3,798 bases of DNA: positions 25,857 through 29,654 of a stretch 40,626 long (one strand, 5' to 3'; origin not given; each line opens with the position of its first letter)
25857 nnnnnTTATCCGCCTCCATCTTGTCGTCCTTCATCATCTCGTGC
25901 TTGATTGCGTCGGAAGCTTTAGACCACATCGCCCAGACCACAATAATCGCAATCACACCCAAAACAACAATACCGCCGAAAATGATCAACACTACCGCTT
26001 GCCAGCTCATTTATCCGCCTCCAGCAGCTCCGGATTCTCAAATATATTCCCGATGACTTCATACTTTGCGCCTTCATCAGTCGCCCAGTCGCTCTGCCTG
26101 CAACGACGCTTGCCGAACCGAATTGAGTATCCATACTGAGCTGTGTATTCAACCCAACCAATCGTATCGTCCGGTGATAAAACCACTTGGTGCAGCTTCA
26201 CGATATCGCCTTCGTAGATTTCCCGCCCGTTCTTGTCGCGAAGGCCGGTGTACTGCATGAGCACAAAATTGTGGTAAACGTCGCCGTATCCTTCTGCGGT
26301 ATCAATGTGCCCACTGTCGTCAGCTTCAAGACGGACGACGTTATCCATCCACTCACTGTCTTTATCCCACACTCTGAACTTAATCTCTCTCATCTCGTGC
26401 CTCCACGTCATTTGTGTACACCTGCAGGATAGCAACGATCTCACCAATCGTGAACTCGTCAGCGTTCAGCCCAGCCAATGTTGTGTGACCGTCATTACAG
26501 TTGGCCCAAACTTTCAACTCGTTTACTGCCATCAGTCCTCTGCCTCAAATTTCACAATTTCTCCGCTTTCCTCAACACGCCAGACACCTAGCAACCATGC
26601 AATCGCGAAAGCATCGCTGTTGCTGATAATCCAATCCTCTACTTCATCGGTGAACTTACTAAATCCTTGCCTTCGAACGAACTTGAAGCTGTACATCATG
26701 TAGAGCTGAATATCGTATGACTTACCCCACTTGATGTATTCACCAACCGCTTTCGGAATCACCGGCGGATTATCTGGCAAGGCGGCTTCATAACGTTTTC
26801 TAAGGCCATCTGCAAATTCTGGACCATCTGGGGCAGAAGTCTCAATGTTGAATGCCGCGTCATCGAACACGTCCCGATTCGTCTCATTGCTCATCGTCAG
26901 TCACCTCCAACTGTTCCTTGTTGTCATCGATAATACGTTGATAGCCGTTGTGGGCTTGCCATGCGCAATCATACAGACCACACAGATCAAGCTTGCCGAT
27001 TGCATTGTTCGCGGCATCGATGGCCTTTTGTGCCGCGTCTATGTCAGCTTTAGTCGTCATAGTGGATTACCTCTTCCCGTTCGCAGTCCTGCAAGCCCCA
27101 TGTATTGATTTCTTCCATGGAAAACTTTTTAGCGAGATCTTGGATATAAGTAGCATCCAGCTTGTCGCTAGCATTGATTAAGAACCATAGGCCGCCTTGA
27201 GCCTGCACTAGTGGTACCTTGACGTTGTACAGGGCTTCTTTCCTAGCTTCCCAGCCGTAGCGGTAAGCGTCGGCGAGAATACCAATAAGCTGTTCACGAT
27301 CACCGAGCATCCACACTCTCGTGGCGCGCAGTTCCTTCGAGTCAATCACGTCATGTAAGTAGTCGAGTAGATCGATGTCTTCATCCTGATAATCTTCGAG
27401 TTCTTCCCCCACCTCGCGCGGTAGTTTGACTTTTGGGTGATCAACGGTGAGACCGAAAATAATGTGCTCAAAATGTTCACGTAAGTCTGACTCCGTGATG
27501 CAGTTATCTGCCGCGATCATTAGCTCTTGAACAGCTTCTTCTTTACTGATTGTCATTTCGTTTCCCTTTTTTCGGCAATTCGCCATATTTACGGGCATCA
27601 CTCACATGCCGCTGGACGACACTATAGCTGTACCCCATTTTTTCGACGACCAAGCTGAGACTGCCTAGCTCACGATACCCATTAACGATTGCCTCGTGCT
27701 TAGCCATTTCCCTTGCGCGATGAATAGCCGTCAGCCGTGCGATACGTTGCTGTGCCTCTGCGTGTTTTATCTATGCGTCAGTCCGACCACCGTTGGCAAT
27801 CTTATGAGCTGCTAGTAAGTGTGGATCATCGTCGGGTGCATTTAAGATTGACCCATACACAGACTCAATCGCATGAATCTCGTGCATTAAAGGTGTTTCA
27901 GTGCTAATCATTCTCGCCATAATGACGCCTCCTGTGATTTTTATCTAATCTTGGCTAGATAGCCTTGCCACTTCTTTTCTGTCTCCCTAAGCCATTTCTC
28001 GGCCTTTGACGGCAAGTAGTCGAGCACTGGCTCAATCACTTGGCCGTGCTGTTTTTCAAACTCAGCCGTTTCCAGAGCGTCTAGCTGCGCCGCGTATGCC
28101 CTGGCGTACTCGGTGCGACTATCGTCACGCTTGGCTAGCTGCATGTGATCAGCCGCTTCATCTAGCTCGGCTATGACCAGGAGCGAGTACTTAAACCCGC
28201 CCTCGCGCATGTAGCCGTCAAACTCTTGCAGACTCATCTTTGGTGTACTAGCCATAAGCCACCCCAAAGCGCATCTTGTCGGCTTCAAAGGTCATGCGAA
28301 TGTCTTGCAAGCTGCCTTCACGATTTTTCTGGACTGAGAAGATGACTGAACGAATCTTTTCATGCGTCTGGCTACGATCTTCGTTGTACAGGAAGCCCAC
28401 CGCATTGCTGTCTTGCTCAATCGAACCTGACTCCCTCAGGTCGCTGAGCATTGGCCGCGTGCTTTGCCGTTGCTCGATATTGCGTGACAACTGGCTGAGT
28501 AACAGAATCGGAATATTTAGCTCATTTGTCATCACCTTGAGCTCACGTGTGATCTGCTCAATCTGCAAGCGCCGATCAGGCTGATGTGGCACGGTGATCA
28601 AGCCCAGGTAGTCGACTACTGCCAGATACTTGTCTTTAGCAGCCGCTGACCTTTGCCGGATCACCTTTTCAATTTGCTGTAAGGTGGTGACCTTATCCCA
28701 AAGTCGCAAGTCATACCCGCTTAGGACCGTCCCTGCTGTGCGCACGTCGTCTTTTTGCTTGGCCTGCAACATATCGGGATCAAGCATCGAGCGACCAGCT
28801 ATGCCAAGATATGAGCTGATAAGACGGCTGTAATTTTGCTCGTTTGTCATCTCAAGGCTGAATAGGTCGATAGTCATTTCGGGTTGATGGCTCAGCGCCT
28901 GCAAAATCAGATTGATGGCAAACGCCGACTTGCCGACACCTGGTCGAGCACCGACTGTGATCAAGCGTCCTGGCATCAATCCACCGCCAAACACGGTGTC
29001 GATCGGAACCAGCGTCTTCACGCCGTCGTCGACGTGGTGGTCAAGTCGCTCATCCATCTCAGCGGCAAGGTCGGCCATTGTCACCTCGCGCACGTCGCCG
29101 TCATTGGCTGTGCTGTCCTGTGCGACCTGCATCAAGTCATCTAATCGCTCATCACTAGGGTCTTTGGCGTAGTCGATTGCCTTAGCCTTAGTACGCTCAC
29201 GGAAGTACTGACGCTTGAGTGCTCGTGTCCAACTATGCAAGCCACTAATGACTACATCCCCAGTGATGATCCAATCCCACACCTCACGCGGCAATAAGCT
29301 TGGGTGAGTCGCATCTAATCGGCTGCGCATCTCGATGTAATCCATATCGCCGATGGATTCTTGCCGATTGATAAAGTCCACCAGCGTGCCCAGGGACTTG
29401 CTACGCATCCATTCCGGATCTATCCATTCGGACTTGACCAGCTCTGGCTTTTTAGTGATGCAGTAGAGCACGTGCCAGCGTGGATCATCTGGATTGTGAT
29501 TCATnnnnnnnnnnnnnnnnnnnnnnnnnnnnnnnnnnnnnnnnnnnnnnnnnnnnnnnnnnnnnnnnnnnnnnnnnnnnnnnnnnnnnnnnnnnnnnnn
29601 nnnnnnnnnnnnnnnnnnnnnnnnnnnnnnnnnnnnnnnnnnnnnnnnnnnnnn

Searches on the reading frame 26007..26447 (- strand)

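Call 83: search_protein_families(library=pfam, proteins=[window:26007-26447:-], max_evalue=0.001)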
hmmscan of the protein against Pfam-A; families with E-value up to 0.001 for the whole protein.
window:26007-26447:- (146 aa): 1 family
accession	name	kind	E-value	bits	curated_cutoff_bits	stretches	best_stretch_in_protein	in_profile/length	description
PF09643.15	YopX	-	2.3e-22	79.8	22.4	1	23-143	1-128/128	YopX protein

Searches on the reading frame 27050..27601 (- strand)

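Call 83: search_protein_families(library=pfam, proteins=[window:27050-27601:-], max_evalue=0.001)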
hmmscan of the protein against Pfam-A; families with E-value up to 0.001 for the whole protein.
window:27050-27601:- (183 aa): 1 family
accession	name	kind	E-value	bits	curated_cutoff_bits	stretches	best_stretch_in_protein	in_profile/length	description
PF07852.16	DUF1642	-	1.1e-05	26.3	27.8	1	56-178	2-137/138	Protein of unknown function (DUF1642)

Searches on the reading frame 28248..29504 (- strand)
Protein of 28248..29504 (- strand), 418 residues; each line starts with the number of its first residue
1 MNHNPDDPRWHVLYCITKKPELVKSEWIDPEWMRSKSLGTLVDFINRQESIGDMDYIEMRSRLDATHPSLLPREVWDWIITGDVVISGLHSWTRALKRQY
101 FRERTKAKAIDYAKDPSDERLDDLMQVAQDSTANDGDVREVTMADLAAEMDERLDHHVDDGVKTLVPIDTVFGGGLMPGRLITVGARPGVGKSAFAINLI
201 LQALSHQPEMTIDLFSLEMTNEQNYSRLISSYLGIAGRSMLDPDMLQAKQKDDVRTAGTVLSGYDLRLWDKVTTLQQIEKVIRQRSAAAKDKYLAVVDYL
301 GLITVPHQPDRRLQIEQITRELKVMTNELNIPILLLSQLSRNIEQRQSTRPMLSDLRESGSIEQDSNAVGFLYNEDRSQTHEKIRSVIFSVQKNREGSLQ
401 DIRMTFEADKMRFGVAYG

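Call 20: search_protein_families(library=pfam, proteins=[window:28248-29504:-], max_evalue=0.001)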
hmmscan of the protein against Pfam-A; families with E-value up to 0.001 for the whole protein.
window:28248-29504:- (418 aa): 2 families
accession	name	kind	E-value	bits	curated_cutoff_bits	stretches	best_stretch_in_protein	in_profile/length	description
PF03796.21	DnaB_C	-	2.4e-59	201.2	27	1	169-413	10-253/255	DnaB-like helicase C terminal domain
PF13481.12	AAA_25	-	0.00089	19.4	27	0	158-336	12-187/195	AAA domain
